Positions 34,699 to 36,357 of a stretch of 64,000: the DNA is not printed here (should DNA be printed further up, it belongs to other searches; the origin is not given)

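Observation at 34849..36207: Orphan RnfD/NqrB-like subunit fused to an RnfC-type di-cluster ferredoxin domain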

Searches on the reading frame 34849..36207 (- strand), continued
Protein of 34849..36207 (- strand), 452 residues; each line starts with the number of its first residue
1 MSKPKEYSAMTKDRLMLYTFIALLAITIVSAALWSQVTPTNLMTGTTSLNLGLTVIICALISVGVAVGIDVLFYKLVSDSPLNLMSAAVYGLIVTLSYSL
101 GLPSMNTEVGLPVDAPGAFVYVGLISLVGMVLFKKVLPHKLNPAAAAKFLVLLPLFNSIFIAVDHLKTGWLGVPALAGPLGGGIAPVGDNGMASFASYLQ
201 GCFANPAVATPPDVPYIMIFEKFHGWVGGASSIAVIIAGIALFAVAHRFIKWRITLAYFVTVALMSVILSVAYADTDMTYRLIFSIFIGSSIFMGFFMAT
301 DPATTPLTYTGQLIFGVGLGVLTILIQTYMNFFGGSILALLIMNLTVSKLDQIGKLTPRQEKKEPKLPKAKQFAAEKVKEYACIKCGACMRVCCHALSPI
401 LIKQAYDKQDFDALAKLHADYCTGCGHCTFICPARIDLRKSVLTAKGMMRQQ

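Call 5: find_homologous_proteins(query=window:34849-36207:-, max_evalue=0.00001)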
Query window:34849-36207:- (452 aa): 1536 proteins with E <= 0.00001 among 8000 candidates; the best 120 are listed.
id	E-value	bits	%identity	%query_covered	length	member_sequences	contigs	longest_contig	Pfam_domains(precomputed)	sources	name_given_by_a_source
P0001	1.8e-286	968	96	100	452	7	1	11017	PF14697.12,PF12797.13,PF12837.13,PF00037.33,PF03116.21,PF12838.13,PF13237.12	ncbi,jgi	ncbi:MAG: RnfABCDGE type electron transport complex subunit D [Candidatus Bathyarchaeia archaeon]|jg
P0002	2.0e-253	859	85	100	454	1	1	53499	PF14697.12,PF12797.13,PF03116.21,PF12838.13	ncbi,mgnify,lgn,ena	mgnify:CR=1 FL=1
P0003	1.8e-244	830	82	100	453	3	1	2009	PF14697.12,PF12797.13,PF12837.13,PF00037.33,PF03116.21,PF12838.13,PF13237.12,PF13183.12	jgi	-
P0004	8.0e-241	818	81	100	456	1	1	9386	PF14697.12,PF12797.13,PF12837.13,PF00037.33,PF03116.21,PF12838.13,PF13237.12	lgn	-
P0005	4.4e-233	792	78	100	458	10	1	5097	PF14697.12,PF12797.13,PF00037.33,PF03116.21,PF12838.13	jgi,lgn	jgi:electron transport complex protein RnfD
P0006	4.8e-233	792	78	100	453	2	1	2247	PF14697.12,PF12797.13,PF00037.33,PF03116.21,PF12838.13,PF13237.12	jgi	jgi:Na+-translocating ferredoxin:NAD+ oxidoreductase RnfD subunit/NAD-dependent dihydropyrimidine de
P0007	3.6e-224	763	75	100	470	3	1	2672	PF14697.12,PF12797.13,PF03116.21,PF12838.13,PF13237.12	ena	-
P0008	1.2e-220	751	74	100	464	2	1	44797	PF14697.12,PF12797.13,PF03116.21,PF12838.13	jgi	jgi:electron transport complex protein RnfD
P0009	2.9e-216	737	72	100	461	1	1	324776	PF14697.12,PF12797.13,PF12837.13,PF00037.33,PF03116.21,PF12838.13,PF13183.12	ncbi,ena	-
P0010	1.9e-212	724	72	100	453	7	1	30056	PF14697.12,PF12797.13,PF00037.33,PF03116.21,PF12838.13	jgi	jgi:electron transport complex protein RnfD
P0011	2.9e-211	720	70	100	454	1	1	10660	PF14697.12,PF12797.13,PF00037.33,PF03116.21,PF12838.13,PF13237.12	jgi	jgi:Na+-translocating ferredoxin:NAD+ oxidoreductase RnfD subunit/Pyruvate/2-oxoacid:ferredoxin oxid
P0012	7.3e-211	719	70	100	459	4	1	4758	PF14697.12,PF12797.13,PF00037.33,PF03116.21,PF12838.13,PF13237.12,PF13183.12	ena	-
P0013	1.5e-210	718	71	100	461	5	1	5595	PF14697.12,PF12797.13,PF00037.33,PF03116.21,PF12838.13,PF13237.12,PF13183.12,PF13187.12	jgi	jgi:electron transport complex protein RnfD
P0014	5.9e-210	716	69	100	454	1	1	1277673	PF14697.12,PF12797.13,PF00037.33,PF03116.21,PF12838.13,PF13237.12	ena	-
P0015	1.0e-208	712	71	100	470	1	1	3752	PF14697.12,PF12797.13,PF03116.21,PF12838.13,PF13237.12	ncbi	-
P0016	1.3e-206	705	71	100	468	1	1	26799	PF14697.12,PF12797.13,PF03116.21,PF12838.13,PF25160.2,PF13237.12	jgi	jgi:Na+-translocating ferredoxin:NAD+ oxidoreductase subunit D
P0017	2.4e-206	704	71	100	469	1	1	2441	PF14697.12,PF12797.13,PF03116.21,PF12838.13,PF13237.12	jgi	jgi:Na+-translocating ferredoxin:NAD+ oxidoreductase subunit D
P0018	6.7e-206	702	70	100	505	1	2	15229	PF14697.12,PF12797.13,PF03116.21,PF12838.13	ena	-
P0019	1.7e-205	701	70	100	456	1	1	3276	PF14697.12,PF12797.13,PF00037.33,PF03116.21,PF12838.13,PF13237.12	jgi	jgi:Na+-translocating ferredoxin:NAD+ oxidoreductase RnfD subunit/NAD-dependent dihydropyrimidine de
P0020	5.7e-203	693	70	98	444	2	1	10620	PF14697.12,PF12797.13,PF00037.33,PF03116.21,PF12838.13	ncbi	-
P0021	9.8e-202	689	68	100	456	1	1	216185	PF14697.12,PF12797.13,PF03116.21,PF12838.13,PF13187.12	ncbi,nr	ncbi:MAG: RnfABCDGE type electron transport complex subunit D [Candidatus Bathyarchaeota archaeon]|n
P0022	1.4e-201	688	69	100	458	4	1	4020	PF14697.12,PF12797.13,PF12837.13,PF00037.33,PF03116.21,PF12838.13,PF25160.2,PF13237.12,PF13183.12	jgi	jgi:Na+-translocating ferredoxin:NAD+ oxidoreductase RnfD subunit/NAD-dependent dihydropyrimidine de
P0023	3.0e-201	687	72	98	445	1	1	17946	PF14697.12,PF12797.13,PF00037.33,PF03116.21,PF12838.13,PF13237.12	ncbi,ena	-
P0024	5.8e-201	686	71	98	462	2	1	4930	PF14697.12,PF12797.13,PF03116.21,PF12838.13,PF25160.2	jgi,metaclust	metaclust:\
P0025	1.3e-200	685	71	98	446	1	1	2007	PF14697.12,PF12797.13,PF00037.33,PF03116.21,PF12838.13,PF13237.12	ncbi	-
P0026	2.6e-199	681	67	100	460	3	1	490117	PF14697.12,PF12797.13,PF00037.33,PF03116.21,PF12838.13,PF13237.12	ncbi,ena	-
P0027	1.0e-198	679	70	98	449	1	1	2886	PF14697.12,PF12797.13,PF12837.13,PF00037.33,PF03116.21,PF12838.13,PF25160.2,PF13237.12,PF13183.12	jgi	jgi:Na+-translocating ferredoxin:NAD+ oxidoreductase RnfD subunit/Pyruvate/2-oxoacid:ferredoxin oxid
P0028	8.8e-197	672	67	100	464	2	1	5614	PF14697.12,PF12797.13,PF00037.33,PF03116.21,PF12838.13,PF13237.12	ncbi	-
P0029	1.8e-196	671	67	100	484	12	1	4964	PF14697.12,PF12797.13,PF12837.13,PF00037.33,PF03116.21,PF12838.13,PF13237.12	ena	-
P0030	2.0e-196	671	66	100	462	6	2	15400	PF14697.12,PF12797.13,PF12837.13,PF00037.33,PF03116.21,PF12838.13,PF13237.12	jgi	jgi:Na+-translocating ferredoxin:NAD+ oxidoreductase RnfD subunit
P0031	2.5e-196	671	67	100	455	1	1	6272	PF14697.12,PF12797.13,PF12837.13,PF00037.33,PF03116.21,PF12838.13,PF13237.12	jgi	jgi:Na+-translocating ferredoxin:NAD+ oxidoreductase RnfD subunit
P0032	2.9e-196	671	68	100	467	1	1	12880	PF14697.12,PF12797.13,PF12837.13,PF00037.33,PF03116.21,PF12838.13,PF25160.2,PF13237.12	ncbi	-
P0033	1.3e-195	669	67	100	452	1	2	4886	PF14697.12,PF12797.13,PF00037.33,PF03116.21,PF12838.13,PF13237.12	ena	-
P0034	3.2e-195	667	69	100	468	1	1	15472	PF14697.12,PF12797.13,PF00037.33,PF03116.21,PF13237.12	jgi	jgi:Na+-translocating ferredoxin:NAD+ oxidoreductase RnfD subunit/NAD-dependent dihydropyrimidine de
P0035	9.3e-195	666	67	100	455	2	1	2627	PF14697.12,PF12797.13,PF12837.13,PF00037.33,PF03116.21,PF12838.13,PF13237.12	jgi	jgi:Na+-translocating ferredoxin:NAD+ oxidoreductase RnfD subunit/NAD-dependent dihydropyrimidine de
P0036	2.6e-194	664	66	100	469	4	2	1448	PF14697.12,PF12797.13,PF12837.13,PF00037.33,PF03116.21,PF12838.13,PF13237.12,PF13183.12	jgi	-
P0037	5.9e-194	663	66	100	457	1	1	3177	PF14697.12,PF12797.13,PF00037.33,PF03116.21,PF12838.13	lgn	-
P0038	2.0e-193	661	66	100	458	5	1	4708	PF14697.12,PF12797.13,PF00037.33,PF03116.21,PF12838.13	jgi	jgi:electron transport complex protein RnfD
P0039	2.3e-193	661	68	98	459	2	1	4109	PF14697.12,PF12797.13,PF03116.21,PF12838.13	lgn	-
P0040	1.8e-192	658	67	98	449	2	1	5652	PF14697.12,PF12797.13,PF12837.13,PF00037.33,PF03116.21,PF12838.13,PF13237.12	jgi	jgi:Na+-translocating ferredoxin:NAD+ oxidoreductase RnfD subunit/NAD-dependent dihydropyrimidine de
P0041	8.1e-192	656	68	100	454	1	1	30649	PF14697.12,PF12797.13,PF00037.33,PF03116.21,PF12838.13,PF13237.12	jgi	jgi:Na+-translocating ferredoxin:NAD+ oxidoreductase RnfD subunit/NAD-dependent dihydropyrimidine de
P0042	2.6e-190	651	67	98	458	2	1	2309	PF14697.12,PF12797.13,PF12837.13,PF00037.33,PF03116.21,PF12838.13,PF13237.12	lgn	-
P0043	8.3e-190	649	65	100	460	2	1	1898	PF14697.12,PF12797.13,PF00037.33,PF03116.21,PF12838.13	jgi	jgi:electron transport complex protein RnfD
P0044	3.4e-189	647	66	98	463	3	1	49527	PF14697.12,PF12797.13,PF12837.13,PF00037.33,PF03116.21,PF12838.13,PF13237.12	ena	-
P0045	4.7e-188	644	66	100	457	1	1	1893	PF14697.12,PF12797.13,PF00037.33,PF03116.21,PF12838.13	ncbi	-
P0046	8.6e-188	643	66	100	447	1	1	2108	PF14697.12,PF12797.13,PF12837.13,PF00037.33,PF03116.21,PF12838.13,PF13237.12,PF13183.12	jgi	jgi:electron transport complex protein RnfD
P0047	8.6e-187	640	66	98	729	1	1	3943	PF14697.12,PF04432.19,PF04422.19,PF03116.21,PF12838.13,PF13237.12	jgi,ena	jgi:coenzyme F420-reducing hydrogenase beta subunit/Na+-translocating ferredoxin:NAD+ oxidoreductase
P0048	2.5e-185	635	64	100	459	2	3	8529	PF14697.12,PF12797.13,PF00037.33,PF03116.21,PF12838.13,PF13237.12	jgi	-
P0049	1.6e-183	629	64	99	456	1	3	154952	PF14697.12,PF12797.13,PF12837.13,PF00037.33,PF03116.21,PF12838.13,PF13237.12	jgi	jgi:Na+-translocating ferredoxin:NAD+ oxidoreductase subunit D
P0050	2.1e-183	628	66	100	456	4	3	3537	PF14697.12,PF12797.13,PF12837.13,PF00037.33,PF03116.21,PF12838.13,PF13237.12,PF13183.12,PF13187.12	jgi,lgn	jgi:electron transport complex protein RnfD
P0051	5.1e-183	627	64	100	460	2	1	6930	PF14697.12,PF12797.13,PF00037.33,PF03116.21,PF12838.13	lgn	-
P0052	2.0e-182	625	65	100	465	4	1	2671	PF14697.12,PF12797.13,PF00037.33,PF03116.21,PF12838.13,PF13237.12,PF13183.12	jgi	jgi:electron transport complex protein RnfD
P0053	5.6e-182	624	64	100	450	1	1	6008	PF14697.12,PF12797.13,PF12837.13,PF00037.33,PF03116.21,PF12838.13,PF13237.12,PF13183.12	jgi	jgi:electron transport complex protein RnfD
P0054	7.6e-182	623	65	100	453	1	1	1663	PF14697.12,PF12797.13,PF12837.13,PF00037.33,PF03116.21,PF12838.13,PF13237.12,PF13187.12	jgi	jgi:Na+-translocating ferredoxin:NAD+ oxidoreductase RnfD subunit/NAD-dependent dihydropyrimidine de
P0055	1.0e-181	623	63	100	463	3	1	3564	PF14697.12,PF12797.13,PF00037.33,PF03116.21,PF12838.13,PF13237.12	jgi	-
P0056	1.1e-181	623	63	100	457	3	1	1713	PF14697.12,PF12797.13,PF00037.33,PF03116.21,PF12838.13,PF13237.12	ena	-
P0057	1.2e-181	623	63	100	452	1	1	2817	PF14697.12,PF12797.13,PF00037.33,PF03116.21,PF12838.13,PF13183.12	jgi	jgi:H+/Na+-translocating ferredoxin:NAD+ oxidoreductase subunit D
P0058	1.7e-181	622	63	100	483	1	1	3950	PF14697.12,PF12797.13,PF00037.33,PF03116.21,PF12838.13,PF13237.12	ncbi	-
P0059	3.6e-181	621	64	100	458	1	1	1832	PF14697.12,PF12797.13,PF12837.13,PF00037.33,PF03116.21,PF12838.13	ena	-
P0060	7.9e-181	620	65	100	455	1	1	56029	PF14697.12,PF12797.13,PF12837.13,PF00037.33,PF03116.21,PF12838.13,PF13237.12,PF13183.12,PF13187.12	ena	-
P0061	9.3e-181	620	62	100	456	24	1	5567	PF03116.21,PF12838.13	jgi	-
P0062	5.8e-180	617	63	100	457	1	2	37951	PF14697.12,PF12797.13,PF00037.33,PF03116.21,PF12838.13,PF13534.12,PF13237.12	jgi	jgi:H+/Na+-translocating ferredoxin:NAD+ oxidoreductase subunit D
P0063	1.0e-179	616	61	100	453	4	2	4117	PF14697.12,PF12797.13,PF00037.33,PF03116.21,PF13746.12,PF12838.13,PF13237.12,PF13187.12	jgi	jgi:electron transport complex protein RnfD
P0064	1.4e-179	616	61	100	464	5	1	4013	PF14697.12,PF12797.13,PF12837.13,PF00037.33,PF03116.21,PF12838.13,PF13237.12,PF13183.12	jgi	jgi:Na+-translocating ferredoxin:NAD+ oxidoreductase RnfD subunit/NAD-dependent dihydropyrimidine de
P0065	4.8e-179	614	66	98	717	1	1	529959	PF12797.13,PF04432.19,PF04422.19,PF03116.21,PF13237.12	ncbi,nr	ncbi:MAG: RnfABCDGE type electron transport complex subunit D [Candidatus Bathyarchaeota archaeon]|n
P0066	6.6e-179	614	64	100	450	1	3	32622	PF12837.13,PF03116.21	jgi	jgi:electron transport complex protein RnfD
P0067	6.8e-179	613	62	100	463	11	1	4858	PF00037.33,PF03116.21,PF13237.12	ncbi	-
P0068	6.8e-179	613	62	99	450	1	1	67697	PF14697.12,PF12797.13,PF00037.33,PF03116.21,PF12838.13,PF13534.12,PF13237.12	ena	-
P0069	9.6e-179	613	61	100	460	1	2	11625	PF14697.12,PF12797.13,PF03116.21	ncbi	-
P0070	1.5e-178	612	62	100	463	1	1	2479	PF14697.12,PF12797.13,PF03116.21,PF12838.13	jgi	jgi:Na+-translocating ferredoxin:NAD+ oxidoreductase RnfD subunit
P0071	2.4e-178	612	62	100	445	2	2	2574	PF14697.12,PF12797.13,PF12837.13,PF00037.33,PF03116.21,PF12838.13,PF13237.12,PF13183.12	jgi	jgi:electron transport complex protein RnfD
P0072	4.0e-178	611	60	100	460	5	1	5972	PF14697.12,PF12797.13,PF03116.21,PF12838.13,PF13237.12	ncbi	-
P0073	4.8e-178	611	61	100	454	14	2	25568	PF14697.12,PF12797.13,PF00037.33,PF03116.21,PF12838.13,PF13237.12,PF13187.12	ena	-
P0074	7.0e-178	610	62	100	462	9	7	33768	PF14697.12,PF12797.13,PF00037.33,PF03116.21,PF12838.13,PF13237.12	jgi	jgi:electron transport complex protein RnfD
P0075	3.0e-177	608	59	100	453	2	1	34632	PF14697.12,PF12797.13,PF00037.33,PF03116.21,PF12838.13,PF13187.12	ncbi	ncbi:MAG: RnfABCDGE type electron transport complex subunit D [Candidatus Bathyarchaeia archaeon]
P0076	4.8e-177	607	63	100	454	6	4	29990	PF03116.21,PF13237.12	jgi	jgi:electron transport complex protein RnfD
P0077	5.8e-177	607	61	100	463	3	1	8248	PF14697.12,PF03116.21,PF13237.12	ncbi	-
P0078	8.1e-177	607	62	100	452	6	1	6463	PF12797.13,PF00037.33,PF03116.21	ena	-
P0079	8.4e-177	607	59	100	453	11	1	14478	PF14697.12,PF12797.13,PF12837.13,PF00037.33,PF03116.21,PF12838.13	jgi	-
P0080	9.3e-177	606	63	98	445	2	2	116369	PF14697.12,PF12797.13,PF12837.13,PF00037.33,PF03116.21,PF13746.12,PF12838.13,PF13237.12,PF13183.12,PF13187.12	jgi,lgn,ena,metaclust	metaclust:\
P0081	1.1e-176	606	59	100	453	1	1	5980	PF14697.12,PF12797.13,PF00037.33,PF03116.21,PF12838.13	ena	-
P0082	1.3e-176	606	60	100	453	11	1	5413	PF14697.12,PF12797.13,PF12837.13,PF00037.33,PF03116.21,PF12838.13,PF13237.12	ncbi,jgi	jgi:Na+-translocating ferredoxin:NAD+ oxidoreductase RnfD subunit/NAD-dependent dihydropyrimidine de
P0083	1.3e-176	606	59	100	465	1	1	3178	PF14697.12,PF12797.13,PF12837.13,PF00037.33,PF03116.21,PF12838.13,PF13237.12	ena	-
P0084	2.0e-176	605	60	100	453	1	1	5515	PF14697.12,PF12797.13,PF12837.13,PF00037.33,PF03116.21,PF12838.13,PF13237.12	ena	-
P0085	2.2e-176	605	59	100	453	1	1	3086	PF14697.12,PF12797.13,PF00037.33,PF03116.21,PF12838.13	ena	-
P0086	2.5e-176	605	60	100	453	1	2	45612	PF14697.12,PF12797.13,PF12837.13,PF00037.33,PF03116.21,PF12838.13,PF13237.12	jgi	jgi:electron transport complex protein RnfD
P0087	4.1e-176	604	59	100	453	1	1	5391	PF14697.12,PF12797.13,PF00037.33,PF03116.21,PF12838.13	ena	-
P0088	6.3e-176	604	59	100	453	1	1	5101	PF14697.12,PF12797.13,PF00037.33,PF03116.21,PF12838.13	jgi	-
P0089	6.4e-176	604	59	100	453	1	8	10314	PF14697.12,PF12797.13,PF12837.13,PF00037.33,PF03116.21,PF12838.13,PF13237.12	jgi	jgi:Na+-translocating ferredoxin:NAD+ oxidoreductase RnfD subunit/NAD-dependent dihydropyrimidine de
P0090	7.4e-176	603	59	100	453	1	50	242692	PF14697.12,PF12797.13,PF00037.33,PF03116.21,PF12838.13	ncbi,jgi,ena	ncbi:MAG: RnfABCDGE type electron transport complex subunit D [Candidatus Bathyarchaeia archaeon]|jg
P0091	7.8e-176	603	61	100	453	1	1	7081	PF03116.21,PF12838.13,PF13237.12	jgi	jgi:electron transport complex protein RnfD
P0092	1.1e-175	603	59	100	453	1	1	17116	PF14697.12,PF12797.13,PF00037.33,PF03116.21,PF12838.13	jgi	-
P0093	1.4e-175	603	63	100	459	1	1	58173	PF14697.12,PF12797.13,PF03116.21,PF12838.13,PF13237.12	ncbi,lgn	-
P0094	1.4e-175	603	63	100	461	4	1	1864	PF14697.12,PF12797.13,PF00037.33,PF03116.21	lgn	-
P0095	1.7e-175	602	59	100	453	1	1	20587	PF14697.12,PF12797.13,PF00037.33,PF03116.21,PF12838.13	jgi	-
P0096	1.7e-175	602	59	100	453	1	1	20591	PF14697.12,PF12797.13,PF00037.33,PF03116.21,PF12838.13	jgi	-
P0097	2.5e-175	602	62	100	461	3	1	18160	PF14697.12,PF12797.13,PF00037.33,PF03116.21,PF12838.13,PF13237.12,PF13183.12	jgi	jgi:electron transport complex protein RnfD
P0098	3.6e-175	601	61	100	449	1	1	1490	PF14697.12,PF12797.13,PF00037.33,PF03116.21,PF12838.13,PF13237.12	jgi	-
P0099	3.7e-175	601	59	100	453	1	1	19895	PF14697.12,PF12797.13,PF03116.21,PF12838.13,PF13237.12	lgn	-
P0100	5.4e-175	601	63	98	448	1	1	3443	PF14697.12,PF12797.13,PF12837.13,PF00037.33,PF03116.21,PF12838.13,PF13237.12,PF13187.12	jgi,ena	-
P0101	5.4e-175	601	59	100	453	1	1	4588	PF14697.12,PF12797.13,PF00037.33,PF03116.21,PF12838.13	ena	-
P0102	5.6e-175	601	58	100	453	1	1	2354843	PF14697.12,PF12797.13,PF00037.33,PF03116.21,PF12838.13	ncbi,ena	-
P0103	6.3e-175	600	63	100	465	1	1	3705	PF14697.12,PF00037.33,PF03116.21,PF12838.13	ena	-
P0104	6.3e-175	600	63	100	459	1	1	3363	PF14697.12,PF12797.13,PF00037.33,PF03116.21,PF12838.13,PF13237.12,PF13183.12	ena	-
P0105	6.4e-175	600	61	100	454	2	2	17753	PF14697.12,PF12797.13,PF12837.13,PF00037.33,PF03116.21,PF12838.13,PF13237.12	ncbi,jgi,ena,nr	ncbi:MAG TPA: RnfABCDGE type electron transport complex subunit D [Candidatus Nanoarchaeia archaeon]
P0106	7.4e-175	600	60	100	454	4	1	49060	PF14697.12,PF12797.13,PF00037.33,PF03116.21,PF12838.13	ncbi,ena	-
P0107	7.9e-175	600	59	100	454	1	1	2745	PF14697.12,PF12797.13,PF12837.13,PF00037.33,PF03116.21,PF12838.13,PF13237.12,PF13187.12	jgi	jgi:electron transport complex protein RnfD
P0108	9.8e-175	600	62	100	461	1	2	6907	PF14697.12,PF12797.13,PF00037.33,PF03116.21,PF12838.13,PF13237.12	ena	-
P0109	1.1e-174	600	62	100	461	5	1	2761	PF14697.12,PF12797.13,PF00037.33,PF03116.21,PF12838.13,PF13237.12,PF13183.12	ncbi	-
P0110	1.2e-174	599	61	100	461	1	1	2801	PF14697.12,PF12797.13,PF00037.33,PF03116.21,PF12838.13,PF13237.12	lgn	-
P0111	1.5e-174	599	62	100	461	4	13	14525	PF14697.12,PF12797.13,PF00037.33,PF03116.21,PF12838.13,PF13237.12,PF13183.12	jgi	jgi:electron transport complex protein RnfD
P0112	2.0e-174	599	62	97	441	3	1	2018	PF14697.12,PF12797.13,PF03116.21,PF12838.13,PF13237.12,PF13183.12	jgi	-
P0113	2.8e-174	598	64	98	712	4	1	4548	PF14697.12,PF12797.13,PF04432.19,PF04422.19,PF03116.21,PF12838.13,PF13237.12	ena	-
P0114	3.1e-174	598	62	100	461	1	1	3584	PF14697.12,PF12797.13,PF00037.33,PF03116.21,PF12838.13,PF13237.12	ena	-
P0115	3.6e-174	598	61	100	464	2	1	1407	PF14697.12,PF12797.13,PF00037.33,PF03116.21,PF12838.13,PF13237.12,PF13183.12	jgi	jgi:electron transport complex protein RnfD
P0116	4.1e-174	598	62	98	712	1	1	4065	PF14697.12,PF12797.13,PF04432.19,PF04422.19,PF03116.21,PF12838.13,PF13237.12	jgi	jgi:coenzyme F420-reducing hydrogenase beta subunit/Na+-translocating ferredoxin:NAD+ oxidoreductase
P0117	5.4e-174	597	64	96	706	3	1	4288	PF14697.12,PF12797.13,PF04432.19,PF04422.19,PF03116.21,PF12838.13,PF13237.12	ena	-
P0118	6.1e-174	597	59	100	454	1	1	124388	PF14697.12,PF12797.13,PF12837.13,PF00037.33,PF03116.21,PF12838.13,PF13237.12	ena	-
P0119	6.3e-174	597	60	100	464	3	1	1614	PF14697.12,PF12797.13,PF12837.13,PF00037.33,PF03116.21,PF12838.13,PF13237.12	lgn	-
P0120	6.9e-174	597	61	100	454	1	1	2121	PF14697.12,PF12797.13,PF00037.33,PF03116.21,PF12838.13,PF13237.12,PF13187.12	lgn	-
